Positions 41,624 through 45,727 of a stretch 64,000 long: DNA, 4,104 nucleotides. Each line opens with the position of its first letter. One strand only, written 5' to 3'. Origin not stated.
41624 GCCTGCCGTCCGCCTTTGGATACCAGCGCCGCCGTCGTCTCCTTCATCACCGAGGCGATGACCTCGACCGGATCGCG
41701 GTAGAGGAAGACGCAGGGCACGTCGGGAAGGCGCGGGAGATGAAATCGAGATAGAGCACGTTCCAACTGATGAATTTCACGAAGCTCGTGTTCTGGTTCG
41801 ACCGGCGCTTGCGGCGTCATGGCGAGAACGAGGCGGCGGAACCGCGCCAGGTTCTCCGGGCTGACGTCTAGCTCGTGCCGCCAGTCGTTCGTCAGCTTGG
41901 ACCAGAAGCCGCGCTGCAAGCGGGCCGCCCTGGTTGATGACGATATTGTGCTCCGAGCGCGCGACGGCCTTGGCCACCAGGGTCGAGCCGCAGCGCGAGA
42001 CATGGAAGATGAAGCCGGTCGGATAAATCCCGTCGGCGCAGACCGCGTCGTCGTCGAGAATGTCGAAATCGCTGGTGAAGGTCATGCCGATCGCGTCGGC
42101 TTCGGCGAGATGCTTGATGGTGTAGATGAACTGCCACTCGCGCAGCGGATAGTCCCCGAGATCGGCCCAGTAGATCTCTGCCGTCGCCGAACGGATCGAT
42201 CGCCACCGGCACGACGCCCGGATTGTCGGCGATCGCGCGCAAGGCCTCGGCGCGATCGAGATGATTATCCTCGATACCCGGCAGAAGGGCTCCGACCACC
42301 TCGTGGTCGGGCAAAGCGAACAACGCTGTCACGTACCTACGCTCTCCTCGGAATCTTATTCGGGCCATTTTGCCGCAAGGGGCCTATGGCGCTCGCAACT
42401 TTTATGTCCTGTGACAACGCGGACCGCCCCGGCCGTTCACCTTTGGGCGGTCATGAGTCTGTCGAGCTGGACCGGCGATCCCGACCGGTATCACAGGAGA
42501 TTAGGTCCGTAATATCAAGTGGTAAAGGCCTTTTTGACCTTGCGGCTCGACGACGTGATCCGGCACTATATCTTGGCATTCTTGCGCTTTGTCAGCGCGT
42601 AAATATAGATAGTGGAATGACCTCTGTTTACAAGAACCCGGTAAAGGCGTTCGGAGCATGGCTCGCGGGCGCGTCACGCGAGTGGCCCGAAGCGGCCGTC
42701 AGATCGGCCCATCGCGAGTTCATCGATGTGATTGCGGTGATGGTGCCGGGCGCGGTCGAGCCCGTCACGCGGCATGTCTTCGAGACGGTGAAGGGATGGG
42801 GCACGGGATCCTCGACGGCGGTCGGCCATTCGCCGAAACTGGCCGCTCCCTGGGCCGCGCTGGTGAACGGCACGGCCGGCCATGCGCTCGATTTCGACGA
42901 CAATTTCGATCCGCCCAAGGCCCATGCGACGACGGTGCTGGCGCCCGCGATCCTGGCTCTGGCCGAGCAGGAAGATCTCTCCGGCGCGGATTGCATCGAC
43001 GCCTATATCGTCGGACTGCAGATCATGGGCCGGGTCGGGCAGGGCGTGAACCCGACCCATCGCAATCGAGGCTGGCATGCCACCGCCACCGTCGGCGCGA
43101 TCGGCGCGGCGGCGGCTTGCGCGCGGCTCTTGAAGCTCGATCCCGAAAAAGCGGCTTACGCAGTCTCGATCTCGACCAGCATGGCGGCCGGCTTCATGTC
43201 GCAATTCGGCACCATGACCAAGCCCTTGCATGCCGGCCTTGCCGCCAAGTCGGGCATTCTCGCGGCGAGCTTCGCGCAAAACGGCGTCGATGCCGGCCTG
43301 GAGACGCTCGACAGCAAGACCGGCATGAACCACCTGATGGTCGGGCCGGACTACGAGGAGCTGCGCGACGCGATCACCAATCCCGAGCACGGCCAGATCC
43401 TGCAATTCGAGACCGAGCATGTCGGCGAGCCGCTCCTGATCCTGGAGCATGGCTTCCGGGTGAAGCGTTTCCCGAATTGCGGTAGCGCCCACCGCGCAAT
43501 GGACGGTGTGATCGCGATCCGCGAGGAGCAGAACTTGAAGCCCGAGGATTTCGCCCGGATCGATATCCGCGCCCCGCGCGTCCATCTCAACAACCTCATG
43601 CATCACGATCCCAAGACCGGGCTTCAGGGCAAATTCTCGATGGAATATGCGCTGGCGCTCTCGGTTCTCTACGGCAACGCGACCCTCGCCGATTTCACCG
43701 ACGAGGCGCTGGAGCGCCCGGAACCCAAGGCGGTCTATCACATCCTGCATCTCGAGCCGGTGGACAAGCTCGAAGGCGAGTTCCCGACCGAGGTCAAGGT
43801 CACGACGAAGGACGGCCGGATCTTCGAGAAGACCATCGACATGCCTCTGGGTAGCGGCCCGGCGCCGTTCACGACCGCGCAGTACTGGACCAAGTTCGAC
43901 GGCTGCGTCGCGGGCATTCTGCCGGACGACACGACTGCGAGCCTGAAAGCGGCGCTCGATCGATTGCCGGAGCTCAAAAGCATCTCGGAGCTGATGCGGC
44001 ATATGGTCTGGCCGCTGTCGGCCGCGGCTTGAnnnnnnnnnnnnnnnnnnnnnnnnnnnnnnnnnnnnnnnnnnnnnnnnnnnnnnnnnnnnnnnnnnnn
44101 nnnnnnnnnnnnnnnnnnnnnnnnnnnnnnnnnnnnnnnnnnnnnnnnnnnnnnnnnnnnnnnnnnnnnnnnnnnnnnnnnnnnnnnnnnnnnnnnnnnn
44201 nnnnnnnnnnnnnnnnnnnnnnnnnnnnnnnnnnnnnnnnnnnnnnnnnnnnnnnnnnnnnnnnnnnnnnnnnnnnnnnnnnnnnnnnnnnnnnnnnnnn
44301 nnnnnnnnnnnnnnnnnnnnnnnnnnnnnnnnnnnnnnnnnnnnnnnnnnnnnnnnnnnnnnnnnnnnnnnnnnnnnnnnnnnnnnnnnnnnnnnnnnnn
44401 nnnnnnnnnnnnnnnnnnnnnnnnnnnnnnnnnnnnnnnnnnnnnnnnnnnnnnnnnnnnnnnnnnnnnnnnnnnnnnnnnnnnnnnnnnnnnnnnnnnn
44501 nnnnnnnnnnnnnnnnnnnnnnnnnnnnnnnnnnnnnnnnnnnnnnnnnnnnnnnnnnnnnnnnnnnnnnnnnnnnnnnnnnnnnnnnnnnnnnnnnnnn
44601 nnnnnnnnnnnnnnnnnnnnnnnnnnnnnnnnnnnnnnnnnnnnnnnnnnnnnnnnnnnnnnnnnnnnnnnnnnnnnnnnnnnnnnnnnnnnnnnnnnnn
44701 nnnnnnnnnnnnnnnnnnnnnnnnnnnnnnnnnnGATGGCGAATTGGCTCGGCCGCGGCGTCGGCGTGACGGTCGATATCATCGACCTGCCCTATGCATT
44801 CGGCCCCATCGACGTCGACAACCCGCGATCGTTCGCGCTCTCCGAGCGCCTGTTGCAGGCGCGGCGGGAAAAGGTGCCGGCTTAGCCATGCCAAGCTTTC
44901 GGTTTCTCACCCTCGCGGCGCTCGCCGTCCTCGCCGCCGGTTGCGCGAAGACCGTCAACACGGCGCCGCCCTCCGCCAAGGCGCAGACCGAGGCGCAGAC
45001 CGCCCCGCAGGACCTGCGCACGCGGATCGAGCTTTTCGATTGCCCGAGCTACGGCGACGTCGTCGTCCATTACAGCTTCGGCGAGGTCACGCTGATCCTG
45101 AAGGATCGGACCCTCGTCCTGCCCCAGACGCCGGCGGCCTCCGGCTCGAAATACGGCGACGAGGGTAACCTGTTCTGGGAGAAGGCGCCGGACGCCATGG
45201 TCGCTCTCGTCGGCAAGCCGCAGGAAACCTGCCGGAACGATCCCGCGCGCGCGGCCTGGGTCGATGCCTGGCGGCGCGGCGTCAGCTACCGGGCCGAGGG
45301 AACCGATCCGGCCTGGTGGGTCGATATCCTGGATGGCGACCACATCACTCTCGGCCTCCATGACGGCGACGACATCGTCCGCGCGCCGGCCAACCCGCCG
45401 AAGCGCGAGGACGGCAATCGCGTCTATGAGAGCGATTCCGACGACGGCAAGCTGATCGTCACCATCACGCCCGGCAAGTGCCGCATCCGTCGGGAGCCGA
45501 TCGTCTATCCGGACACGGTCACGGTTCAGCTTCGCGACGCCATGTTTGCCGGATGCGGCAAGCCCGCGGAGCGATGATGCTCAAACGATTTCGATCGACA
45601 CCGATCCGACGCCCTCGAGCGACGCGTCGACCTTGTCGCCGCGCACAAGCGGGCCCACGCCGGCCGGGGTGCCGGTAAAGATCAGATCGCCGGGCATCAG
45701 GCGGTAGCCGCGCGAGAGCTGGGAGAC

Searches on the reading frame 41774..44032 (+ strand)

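Call 91: search_protein_families(library=pfam, proteins=[window:41774-44032:+], max_evalue=0.001)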
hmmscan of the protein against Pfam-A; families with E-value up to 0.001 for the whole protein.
window:41774-44032:+ (752 aa): 2 families
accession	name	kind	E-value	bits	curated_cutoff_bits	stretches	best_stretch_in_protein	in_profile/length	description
PF03972.19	MmgE_PrpD_N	-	2.6e-52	177.9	32.1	1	302-525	13-238/244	MmgE/PrpD N-terminal domain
PF19305.4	MmgE_PrpD_C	-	2.2e-27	96.4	32.1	1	566-722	1-162/173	MmgE/PrpD C-terminal domain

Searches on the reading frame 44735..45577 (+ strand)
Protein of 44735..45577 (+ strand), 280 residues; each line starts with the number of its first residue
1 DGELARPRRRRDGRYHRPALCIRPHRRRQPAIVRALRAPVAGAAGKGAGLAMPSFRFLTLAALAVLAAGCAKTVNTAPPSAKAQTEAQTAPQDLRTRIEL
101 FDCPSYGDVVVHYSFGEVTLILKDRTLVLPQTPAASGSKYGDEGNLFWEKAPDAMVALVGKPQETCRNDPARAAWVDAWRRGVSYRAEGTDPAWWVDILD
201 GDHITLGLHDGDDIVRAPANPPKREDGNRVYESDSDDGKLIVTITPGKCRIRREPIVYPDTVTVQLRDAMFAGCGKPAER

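Call 91: search_protein_families(library=pfam, proteins=[window:44735-45577:+], max_evalue=0.001)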
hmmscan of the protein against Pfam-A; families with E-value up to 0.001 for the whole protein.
window:44735-45577:+ (280 aa): 1 family
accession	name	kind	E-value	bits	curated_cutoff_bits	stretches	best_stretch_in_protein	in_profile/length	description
PF09864.15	MliC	-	4.8e-09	36.5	22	1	102-161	2-63/67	Membrane-bound lysozyme-inhibitor of c-type lysozyme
